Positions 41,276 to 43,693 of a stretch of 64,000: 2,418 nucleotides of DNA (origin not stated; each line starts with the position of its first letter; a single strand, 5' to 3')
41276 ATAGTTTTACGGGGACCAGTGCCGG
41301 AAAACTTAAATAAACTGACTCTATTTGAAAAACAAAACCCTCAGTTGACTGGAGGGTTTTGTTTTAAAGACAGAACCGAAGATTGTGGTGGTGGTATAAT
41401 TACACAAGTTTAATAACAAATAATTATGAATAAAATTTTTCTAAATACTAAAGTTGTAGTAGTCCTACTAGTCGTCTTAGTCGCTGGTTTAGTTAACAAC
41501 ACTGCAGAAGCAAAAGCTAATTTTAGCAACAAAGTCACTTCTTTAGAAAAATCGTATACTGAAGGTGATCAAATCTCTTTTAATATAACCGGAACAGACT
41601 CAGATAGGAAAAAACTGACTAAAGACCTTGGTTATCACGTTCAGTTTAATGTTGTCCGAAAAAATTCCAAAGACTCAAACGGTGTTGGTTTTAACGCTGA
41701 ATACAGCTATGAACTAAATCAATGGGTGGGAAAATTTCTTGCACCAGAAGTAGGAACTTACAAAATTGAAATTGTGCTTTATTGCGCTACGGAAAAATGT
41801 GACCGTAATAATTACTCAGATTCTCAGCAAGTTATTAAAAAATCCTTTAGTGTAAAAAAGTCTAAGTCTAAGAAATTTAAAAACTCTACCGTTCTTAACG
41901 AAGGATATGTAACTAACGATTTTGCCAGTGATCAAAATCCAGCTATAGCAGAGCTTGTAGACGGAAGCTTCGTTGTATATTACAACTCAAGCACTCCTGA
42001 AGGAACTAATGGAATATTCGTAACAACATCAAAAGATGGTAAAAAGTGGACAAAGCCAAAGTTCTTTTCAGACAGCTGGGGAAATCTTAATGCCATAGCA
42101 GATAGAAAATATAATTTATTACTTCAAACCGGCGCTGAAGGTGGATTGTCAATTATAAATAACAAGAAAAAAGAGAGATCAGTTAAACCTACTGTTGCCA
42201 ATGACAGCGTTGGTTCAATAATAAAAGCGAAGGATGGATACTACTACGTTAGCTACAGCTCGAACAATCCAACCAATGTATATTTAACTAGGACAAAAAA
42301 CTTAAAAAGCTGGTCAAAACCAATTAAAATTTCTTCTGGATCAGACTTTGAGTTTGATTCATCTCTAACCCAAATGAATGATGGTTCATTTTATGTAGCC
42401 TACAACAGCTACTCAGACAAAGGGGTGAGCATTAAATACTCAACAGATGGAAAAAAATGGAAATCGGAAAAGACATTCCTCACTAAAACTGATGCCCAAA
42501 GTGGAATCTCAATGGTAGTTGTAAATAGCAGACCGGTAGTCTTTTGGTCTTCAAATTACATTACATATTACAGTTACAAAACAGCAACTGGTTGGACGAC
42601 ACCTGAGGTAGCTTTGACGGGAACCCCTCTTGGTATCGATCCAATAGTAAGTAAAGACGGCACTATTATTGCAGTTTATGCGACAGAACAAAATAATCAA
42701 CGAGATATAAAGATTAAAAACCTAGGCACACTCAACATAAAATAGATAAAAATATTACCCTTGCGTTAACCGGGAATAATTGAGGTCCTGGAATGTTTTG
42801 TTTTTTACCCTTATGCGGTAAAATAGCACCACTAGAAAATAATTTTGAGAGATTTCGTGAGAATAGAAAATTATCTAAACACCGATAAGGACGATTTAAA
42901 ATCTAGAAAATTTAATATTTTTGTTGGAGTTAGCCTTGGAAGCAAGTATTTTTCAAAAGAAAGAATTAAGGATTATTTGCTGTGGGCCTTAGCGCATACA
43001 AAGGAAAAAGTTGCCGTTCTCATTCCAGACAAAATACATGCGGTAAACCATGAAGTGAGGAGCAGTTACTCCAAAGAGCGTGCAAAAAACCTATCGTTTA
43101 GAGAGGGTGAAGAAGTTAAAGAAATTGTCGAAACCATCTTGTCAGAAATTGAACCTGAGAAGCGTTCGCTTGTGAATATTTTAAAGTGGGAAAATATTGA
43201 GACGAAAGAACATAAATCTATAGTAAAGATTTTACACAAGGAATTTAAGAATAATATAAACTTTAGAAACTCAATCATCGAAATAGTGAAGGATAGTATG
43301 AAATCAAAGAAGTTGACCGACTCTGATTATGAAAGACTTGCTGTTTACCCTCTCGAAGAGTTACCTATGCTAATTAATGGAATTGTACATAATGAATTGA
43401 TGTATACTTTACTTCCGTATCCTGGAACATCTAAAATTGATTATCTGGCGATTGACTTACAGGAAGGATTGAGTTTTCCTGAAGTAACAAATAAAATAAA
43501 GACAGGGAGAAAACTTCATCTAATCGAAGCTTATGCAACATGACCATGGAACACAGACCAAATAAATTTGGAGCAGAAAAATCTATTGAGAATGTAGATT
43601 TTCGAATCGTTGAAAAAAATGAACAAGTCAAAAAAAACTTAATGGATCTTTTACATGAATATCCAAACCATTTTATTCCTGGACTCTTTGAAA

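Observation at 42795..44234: Cyclodipeptide synthase (XYP subfamily) plus a coupled GNAT gene as a two-gene cassette bracketed by 53-bp direct repeats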

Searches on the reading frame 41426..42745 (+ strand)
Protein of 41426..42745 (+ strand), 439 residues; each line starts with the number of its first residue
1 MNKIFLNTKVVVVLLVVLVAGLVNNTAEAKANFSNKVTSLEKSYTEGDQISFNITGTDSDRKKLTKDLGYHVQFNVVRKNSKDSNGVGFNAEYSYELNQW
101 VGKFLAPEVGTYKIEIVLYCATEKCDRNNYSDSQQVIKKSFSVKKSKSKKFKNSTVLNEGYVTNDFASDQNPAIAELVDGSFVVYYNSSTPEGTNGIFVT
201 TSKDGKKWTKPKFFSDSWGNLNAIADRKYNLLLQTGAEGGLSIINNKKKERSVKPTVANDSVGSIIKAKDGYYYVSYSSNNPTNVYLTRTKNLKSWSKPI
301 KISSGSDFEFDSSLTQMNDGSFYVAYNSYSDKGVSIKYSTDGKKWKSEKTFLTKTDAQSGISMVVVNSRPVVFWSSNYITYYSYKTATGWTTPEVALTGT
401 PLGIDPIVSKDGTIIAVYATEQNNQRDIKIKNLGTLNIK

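Call 4: search_protein_families(library=pfam, proteins=[window:41426-42745:+], max_evalue=1)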
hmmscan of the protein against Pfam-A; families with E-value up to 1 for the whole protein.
window:41426-42745:+ (439 aa): 2 families
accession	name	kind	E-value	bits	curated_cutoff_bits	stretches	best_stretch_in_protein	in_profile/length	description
PF04616.20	Glyco_hydro_43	-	4.2e-07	30.1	32.2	1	266-364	72-179/288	Glycosyl hydrolases family 43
PF22930.1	PDXDC1-like_cen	-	0.12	12.9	25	1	84-117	42-71/117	PDXDC1-like central domain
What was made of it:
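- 41426..42745 (+): BNR/Asp-box, GH43-like secreted protein, 439 aa. It is part of the same low-GC insert between ftsZ and trxB. Weak PF04616 hit (call 4).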

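Call 5: search_protein_families(library=ncbifam, proteins=[window:41426-42745:+], max_evalue=1)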
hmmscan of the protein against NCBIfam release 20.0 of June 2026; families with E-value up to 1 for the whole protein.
window:41426-42745:+ (439 aa): 2 families
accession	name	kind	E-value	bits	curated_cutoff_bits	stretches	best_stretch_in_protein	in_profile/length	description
NF052546.1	AlpArbfursidBAD1527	equivalog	0.024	14.1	500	1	278-326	157-205/341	alpha-arabinofuranosidase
NF009592.0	PRK13033.1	equivalog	0.064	13.1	225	1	8-50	6-47/133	FPRL1 inhibitory protein FLIPr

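Call 55: find_encoding_contigs(protein=window:41426-42745:+, flank=5000, max_places=6)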
Protein window:41426-42745:+ (439 aa): 1 contig read that carries it; 1 place shown.
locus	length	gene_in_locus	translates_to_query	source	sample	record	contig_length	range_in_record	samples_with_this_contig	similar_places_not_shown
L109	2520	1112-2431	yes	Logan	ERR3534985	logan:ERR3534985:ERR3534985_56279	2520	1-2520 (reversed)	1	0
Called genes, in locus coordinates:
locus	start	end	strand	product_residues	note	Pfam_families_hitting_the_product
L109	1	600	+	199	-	?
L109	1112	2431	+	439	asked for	PF04616:Glyco_hydro_43 (weak)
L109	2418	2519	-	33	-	?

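Call 81: search_protein_families(library=padloc, proteins=[window:41426-42745:+], max_evalue=0.1)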
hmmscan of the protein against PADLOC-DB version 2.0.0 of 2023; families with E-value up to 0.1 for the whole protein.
window:41426-42745:+ (439 aa): 0 families

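Call 82: search_protein_families(library=phrogs, proteins=[window:41426-42745:+], max_evalue=0.1)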
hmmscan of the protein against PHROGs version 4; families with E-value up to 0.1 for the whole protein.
window:41426-42745:+ (439 aa): 1 family
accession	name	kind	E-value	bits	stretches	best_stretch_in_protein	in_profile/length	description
phrog_28888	-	unknown function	0.0041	18.2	0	175-212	22-59/80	-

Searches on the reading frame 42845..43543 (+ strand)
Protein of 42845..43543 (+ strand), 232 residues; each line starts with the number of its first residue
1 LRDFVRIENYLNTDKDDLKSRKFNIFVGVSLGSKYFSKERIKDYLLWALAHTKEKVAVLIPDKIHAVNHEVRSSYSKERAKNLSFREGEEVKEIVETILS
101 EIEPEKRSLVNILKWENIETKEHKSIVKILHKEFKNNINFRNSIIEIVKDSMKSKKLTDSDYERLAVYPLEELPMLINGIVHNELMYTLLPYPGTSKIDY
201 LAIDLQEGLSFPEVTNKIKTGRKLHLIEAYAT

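Call 4: search_protein_families(library=pfam, proteins=[window:42845-43543:+], max_evalue=1)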
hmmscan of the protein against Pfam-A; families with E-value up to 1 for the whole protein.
window:42845-43543:+ (232 aa): 3 families
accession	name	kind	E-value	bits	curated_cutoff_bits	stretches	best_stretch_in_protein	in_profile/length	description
PF16715.11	CDPS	-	2.4e-15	57.3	27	1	24-179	19-177/220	Cyclodipeptide synthase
PF06216.16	RTBV_P46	-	0.022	14.1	25.6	1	98-175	65-138/389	Rice tungro bacilliform virus P46 protein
PF17828.6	FAS_N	-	0.19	12.4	23.1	1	49-149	7-102/125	N-terminal domain in fatty acid synthase subunit beta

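Call 5: search_protein_families(library=ncbifam, proteins=[window:42845-43543:+], max_evalue=1)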
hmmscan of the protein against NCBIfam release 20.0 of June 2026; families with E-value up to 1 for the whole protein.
window:42845-43543:+ (232 aa): 4 families
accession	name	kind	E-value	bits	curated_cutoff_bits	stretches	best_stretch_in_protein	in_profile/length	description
TIGR04539.1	tRNA_cyclodipep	subfamily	1.9e-19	70.1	45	1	21-179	16-177/220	tRNA-dependent cyclodipeptide synthase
NF052540.1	CydityrSynMycb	equivalog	1.6e-08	34.4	300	1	25-159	22-154/223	cyclodityrosine synthase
NF051852.1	efflux_TF_MtrR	exception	0.0049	16.7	280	1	90-172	91-168/205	multidrug efflux system transcriptional repressor MtrR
NF011552.0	PRK14981.1-4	equivalog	0.005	17.1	156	1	46-102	64-116/117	DNA-directed RNA polymerase subunit F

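Call 6: search_solved_structures(query=window:42845-43543:+, max_evalue=10, show_alignments=3)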
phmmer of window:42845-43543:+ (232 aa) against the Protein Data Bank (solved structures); distinct sequences matched with E-value up to 10: 14.
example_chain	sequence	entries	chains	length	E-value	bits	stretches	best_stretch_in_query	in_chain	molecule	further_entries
7qat_A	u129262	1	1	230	3.9e-29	104.8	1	13-219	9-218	Cyclodipeptide synthase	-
7qaq_A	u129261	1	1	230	8.5e-29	103.7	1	13-219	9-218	Cyclodipeptide synthase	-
7qay_A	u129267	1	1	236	1e-28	103.4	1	13-219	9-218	Cyclodipeptide synthase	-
7qaw_A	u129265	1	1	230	1e-28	103.4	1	13-219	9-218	Cyclodipeptide synthase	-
7qb8_A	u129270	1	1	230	1.6e-28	102.8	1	13-219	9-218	Cyclodipeptide synthase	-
7qax_A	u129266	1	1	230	3.3e-28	101.8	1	13-219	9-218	Cyclodipeptide synthase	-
7qau_A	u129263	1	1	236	9e-28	100.4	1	13-219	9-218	Cyclodipeptide synthase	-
9gun_A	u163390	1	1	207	1.6e-11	47.2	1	25-195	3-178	Cyclodipeptide synthase from Porphyromonas gingivalis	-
31ee_A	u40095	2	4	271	6e-11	45.4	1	45-193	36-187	Cyclodipeptide synthase (FoCDPS) | Cyclodipeptide synthase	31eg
6ez3_A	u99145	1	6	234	0.00098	21.8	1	11-195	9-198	Cyclo(L-leucyl-L-leucyl) synthase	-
2x9q_A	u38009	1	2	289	0.0031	20.1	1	25-108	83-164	CYCLODIPEPTIDE SYNTHETASE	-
9zem_A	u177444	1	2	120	0.27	13.8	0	55-84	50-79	HeliScrew4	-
3oqv_A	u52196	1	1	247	0.83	12.2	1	18-149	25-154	AlbC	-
9j61_A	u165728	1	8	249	1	11.9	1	23-99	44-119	Cyclodipeptide synthase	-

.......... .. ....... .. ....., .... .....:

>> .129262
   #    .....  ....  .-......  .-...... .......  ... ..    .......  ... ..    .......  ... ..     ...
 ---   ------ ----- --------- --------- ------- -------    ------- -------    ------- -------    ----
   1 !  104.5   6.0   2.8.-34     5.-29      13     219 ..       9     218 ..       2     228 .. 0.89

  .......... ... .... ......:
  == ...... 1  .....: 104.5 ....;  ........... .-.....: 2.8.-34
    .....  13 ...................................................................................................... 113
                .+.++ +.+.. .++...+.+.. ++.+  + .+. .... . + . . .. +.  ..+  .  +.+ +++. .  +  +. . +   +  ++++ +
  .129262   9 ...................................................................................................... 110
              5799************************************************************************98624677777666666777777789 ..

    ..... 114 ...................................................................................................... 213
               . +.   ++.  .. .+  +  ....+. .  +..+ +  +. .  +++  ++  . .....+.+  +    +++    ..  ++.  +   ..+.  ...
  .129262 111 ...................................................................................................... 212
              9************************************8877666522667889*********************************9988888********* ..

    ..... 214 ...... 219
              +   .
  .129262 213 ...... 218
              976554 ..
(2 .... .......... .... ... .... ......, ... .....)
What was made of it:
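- On Cyclodipeptide synthase (PF16715 / TIGR04539): PDB CDPS chains E 3.9e-29 (call 6).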

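Call 11: find_homologous_proteins(query=window:42845-43543:+)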
Query window:42845-43543:+ (232 aa): 54 proteins with E <= 0.001 among 574 candidates.
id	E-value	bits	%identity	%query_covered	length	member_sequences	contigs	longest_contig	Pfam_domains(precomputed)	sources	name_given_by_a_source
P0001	2.7e-141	486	100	98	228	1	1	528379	PF16715.12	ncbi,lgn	-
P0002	2.8e-104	365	73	98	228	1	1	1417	PF16715.12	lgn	-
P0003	2.2e-103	362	73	98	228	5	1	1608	PF16715.12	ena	-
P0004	8.8e-103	360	73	98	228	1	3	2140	PF16715.12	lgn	-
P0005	5.6e-97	341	70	96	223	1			PF16715.12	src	-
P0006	7.3e-92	325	65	98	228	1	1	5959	PF16715.12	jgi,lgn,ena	-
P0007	8.2e-88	311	63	98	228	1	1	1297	PF16715.12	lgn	-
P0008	1.2e-87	311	64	98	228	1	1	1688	PF16715.12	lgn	-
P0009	1.3e-86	308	61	98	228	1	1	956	PF16715.12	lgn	-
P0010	1.6e-86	307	62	97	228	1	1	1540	PF16715.12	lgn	-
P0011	4.6e-86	306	61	98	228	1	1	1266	PF16715.12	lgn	-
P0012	6.1e-86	305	63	98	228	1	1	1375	PF16715.12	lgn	-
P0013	1.3e-83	298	62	97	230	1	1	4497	PF16715.12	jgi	-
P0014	1.5e-83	298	60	98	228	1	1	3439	PF16715.12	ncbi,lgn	-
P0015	1.0e-82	295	59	98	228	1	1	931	PF16715.12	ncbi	-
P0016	1.4e-81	291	58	98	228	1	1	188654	PF16715.12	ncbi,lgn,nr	ncbi:MAG: tRNA-dependent cyclodipeptide synthase [Patescibacteria group bacterium]|nr:tRNA-dependent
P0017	1.5e-81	291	60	95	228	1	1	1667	PF16715.12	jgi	jgi:tRNA-dependent cyclodipeptide synthase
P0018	1.7e-81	291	60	98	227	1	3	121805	PF16715.12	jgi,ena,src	-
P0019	7.3e-81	289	59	98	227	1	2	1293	PF16715.12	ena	-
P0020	8.1e-81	289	59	98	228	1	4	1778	PF16715.12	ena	-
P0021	9.4e-81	288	60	98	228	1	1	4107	PF16715.12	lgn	-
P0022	1.3e-80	288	58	98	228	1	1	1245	PF16715.12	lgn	-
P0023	2.6e-80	287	57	98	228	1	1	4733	PF16715.12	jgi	jgi:tRNA-dependent cyclodipeptide synthase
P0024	4.8e-80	286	60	98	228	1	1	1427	PF16715.12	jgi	jgi:tRNA-dependent cyclodipeptide synthase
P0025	6.8e-80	285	58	98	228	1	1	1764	PF16715.12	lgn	-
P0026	1.5e-79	284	59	98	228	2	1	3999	PF16715.12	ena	-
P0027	4.1e-79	283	57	98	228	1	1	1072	PF16715.12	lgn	-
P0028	5.9e-79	282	57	98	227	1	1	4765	PF16715.12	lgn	-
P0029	1.7e-78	281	58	97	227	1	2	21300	PF16715.12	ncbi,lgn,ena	-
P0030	2.0e-77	277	56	98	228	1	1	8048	PF16715.12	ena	-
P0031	4.3e-77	276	56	98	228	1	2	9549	PF16715.12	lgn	-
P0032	8.0e-77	275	57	98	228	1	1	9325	PF16715.12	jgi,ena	-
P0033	1.6e-74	268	54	97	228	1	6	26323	PF16715.12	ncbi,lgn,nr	ncbi:tRNA-dependent cyclodipeptide synthase [Candidatus Gracilibacteria bacterium]|nr:tRNA-dependent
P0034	3.3e-74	267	54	98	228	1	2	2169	PF16715.12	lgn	-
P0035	5.9e-74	266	60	87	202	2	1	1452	PF16715.12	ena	-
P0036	8.2e-74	266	54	97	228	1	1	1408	PF16715.12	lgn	-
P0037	4.9e-73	263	56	98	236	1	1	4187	PF16715.12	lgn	-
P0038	5.9e-69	250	49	96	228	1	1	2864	PF16715.12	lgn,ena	-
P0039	1.1e-68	249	49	96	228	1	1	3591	PF16715.12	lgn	-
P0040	1.7e-68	248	54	97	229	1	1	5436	PF16715.12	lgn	-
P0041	1.2e-67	245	49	97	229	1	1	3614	PF16715.12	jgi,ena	-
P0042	5.9e-66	240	51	98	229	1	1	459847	PF16715.12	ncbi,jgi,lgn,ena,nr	ncbi:MAG TPA: tRNA-dependent cyclodipeptide synthase [Candidatus Paceibacterota bacterium]|nr:tRNA-d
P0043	3.2e-65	238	51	98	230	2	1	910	PF16715.12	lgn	-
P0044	5.0e-64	234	48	97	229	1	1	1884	PF16715.12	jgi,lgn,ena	-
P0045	5.1e-64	234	48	98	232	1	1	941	PF16715.12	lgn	-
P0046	8.4e-64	233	49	98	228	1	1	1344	PF16715.12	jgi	jgi:tRNA-dependent cyclodipeptide synthase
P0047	4.7e-63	230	49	98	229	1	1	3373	PF16715.12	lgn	-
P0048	1.9e-62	228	48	98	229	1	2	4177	PF16715.12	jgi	jgi:tRNA-dependent cyclodipeptide synthase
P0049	2.8e-62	228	47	98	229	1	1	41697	PF16715.12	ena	-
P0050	2.8e-59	218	48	98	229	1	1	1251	PF16715.12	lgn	-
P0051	4.0e-55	205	45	98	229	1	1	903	PF16715.12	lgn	-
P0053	4.0e-52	195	77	52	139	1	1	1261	PF16715.12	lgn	-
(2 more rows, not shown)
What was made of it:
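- The source contig is 528 kb (call 11).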

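Call 13: find_encoding_contigs(protein=P0001, flank=6000, max_places=3)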
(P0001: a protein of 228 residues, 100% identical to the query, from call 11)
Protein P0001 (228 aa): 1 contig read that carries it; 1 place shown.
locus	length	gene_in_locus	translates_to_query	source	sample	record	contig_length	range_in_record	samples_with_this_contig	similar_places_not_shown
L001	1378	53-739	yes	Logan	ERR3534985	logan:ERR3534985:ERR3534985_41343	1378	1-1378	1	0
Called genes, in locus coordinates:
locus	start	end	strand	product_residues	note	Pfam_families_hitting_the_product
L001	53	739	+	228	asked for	PF16715:CDPS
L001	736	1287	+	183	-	-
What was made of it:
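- Assembly: independent Logan contigs from run ERR3534985 reproduce both sides of the repeat (calls 13, 55). I could only inspect assembled contigs, which break at the repeat (calls 13, 55). Short-read graph contigs break at the repeat and at the palindrome (calls 13, 55), so they do not themselves span the junctions. Both flanks are reproduced in an independent Logan assembly of ERR3534985 (calls 13, 55).
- Tried and rejected: Evidence for excision: Logan contigs with the exact CDPS and BNR proteins simply stop at the repeat or the palindrome (calls 13, 55).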

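Call 14: find_encoding_contigs(protein=P0016, flank=6000, max_places=3)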
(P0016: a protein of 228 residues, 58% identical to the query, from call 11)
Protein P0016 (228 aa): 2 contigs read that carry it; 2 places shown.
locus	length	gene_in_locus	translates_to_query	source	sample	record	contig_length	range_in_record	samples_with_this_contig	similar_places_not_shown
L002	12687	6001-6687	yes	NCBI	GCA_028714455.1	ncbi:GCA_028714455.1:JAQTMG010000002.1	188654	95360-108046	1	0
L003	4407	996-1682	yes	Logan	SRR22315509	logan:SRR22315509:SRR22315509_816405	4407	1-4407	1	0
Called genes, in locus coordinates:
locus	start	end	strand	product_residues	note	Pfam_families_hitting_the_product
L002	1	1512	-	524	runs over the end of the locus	PF04055:Radical_SAM, PF16199:Radical_SAM_C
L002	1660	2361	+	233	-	PF13489:Methyltransf_23, PF02353:CMAS (weak), PF07021:MetW (weak), PF08003:Methyltransf_9 (weak), PF13847:Methyltransf_31, PF08241:Methyltransf_11, PF08242:Methyltransf_12, PF13649:Methyltransf_25, +1 more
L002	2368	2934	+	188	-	-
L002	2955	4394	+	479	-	PF01225:Mur_ligase, PF08245:Mur_ligase_M, PF02875:Mur_ligase_C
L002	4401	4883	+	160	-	-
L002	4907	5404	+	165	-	PF23952:LRR_EndoS (faint), PF13855:LRR_8, PF12799:LRR_4 (weak), PF23598:LRR_14, PF23211:LRR_LRWD1 (weak), PF12799:LRR_4 (weak), PF13855:LRR_8 (weak), PF12799:LRR_4, +1 more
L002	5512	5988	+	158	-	-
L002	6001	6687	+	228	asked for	PF16715:CDPS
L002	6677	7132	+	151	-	PF00856:SET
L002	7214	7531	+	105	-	-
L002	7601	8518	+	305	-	PF01565:FAD_binding_4, PF02873:MurB_C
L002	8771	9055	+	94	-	PF02686:GatC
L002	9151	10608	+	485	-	PF01425:Amidase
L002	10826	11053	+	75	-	-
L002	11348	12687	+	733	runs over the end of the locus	PF00403:HMA, PF00122:E1-E2_ATPase, PF00702:Hydrolase, PF08282:Hydrolase_3 (weak)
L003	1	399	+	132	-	?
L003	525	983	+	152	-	-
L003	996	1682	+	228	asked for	PF16715:CDPS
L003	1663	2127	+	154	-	PF00856:SET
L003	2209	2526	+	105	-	-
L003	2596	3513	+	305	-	PF01565:FAD_binding_4, PF02873:MurB_C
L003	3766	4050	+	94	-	PF02686:GatC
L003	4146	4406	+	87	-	?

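Call 15: find_encoding_contigs(protein=P0018, flank=6000, max_places=3)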
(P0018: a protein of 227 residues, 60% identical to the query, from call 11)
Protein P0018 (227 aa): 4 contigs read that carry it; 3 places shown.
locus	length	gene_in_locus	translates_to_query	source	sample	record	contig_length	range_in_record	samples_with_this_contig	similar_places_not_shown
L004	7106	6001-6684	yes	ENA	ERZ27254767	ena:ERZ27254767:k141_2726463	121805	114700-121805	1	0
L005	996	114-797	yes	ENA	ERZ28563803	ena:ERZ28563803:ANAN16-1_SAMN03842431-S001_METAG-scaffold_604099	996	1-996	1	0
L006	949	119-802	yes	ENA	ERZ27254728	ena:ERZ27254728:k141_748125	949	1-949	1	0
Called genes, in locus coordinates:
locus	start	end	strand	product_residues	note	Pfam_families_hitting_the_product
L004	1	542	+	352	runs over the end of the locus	PF04545:Sigma70_r4, PF05066:HARE-HTH (faint)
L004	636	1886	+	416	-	PF26449:DUF8128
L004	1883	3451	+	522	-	PF01935:DUF87 (weak), PF10412:TrwB_AAD_bind (weak), PF12696:TraG-D_C (weak)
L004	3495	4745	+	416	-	PF01966:HD, PF19276:HD_assoc_2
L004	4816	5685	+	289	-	-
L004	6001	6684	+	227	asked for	PF16715:CDPS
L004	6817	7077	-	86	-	-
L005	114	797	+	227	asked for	PF16715:CDPS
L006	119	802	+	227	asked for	PF16715:CDPS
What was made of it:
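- Some close CDPS homologues have no GNAT beside them: L002/L003 have a SET-domain gene instead, and L004 has none (calls 14, 15).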

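Call 35: search_protein_families(library=pfam, proteins=[L002:6677-7132:+], max_evalue=1)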
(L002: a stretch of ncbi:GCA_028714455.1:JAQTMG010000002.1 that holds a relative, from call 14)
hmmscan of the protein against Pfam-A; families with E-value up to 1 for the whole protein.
L002:6677-7132:+ (151 aa): 1 family
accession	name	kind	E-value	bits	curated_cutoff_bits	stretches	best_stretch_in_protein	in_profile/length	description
PF00856.33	SET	-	1.3e-10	42.1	22.4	1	19-98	2-104/105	SET domain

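Call 81: search_protein_families(library=padloc, proteins=[window:42857-43543:+], max_evalue=0.1)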
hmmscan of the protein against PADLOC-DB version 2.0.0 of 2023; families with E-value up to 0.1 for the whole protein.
window:42857-43543:+ (228 aa): 0 families

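Call 82: search_protein_families(library=phrogs, proteins=[window:42857-43543:+], max_evalue=0.1)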
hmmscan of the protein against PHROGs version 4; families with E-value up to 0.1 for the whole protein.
window:42857-43543:+ (228 aa): 0 families
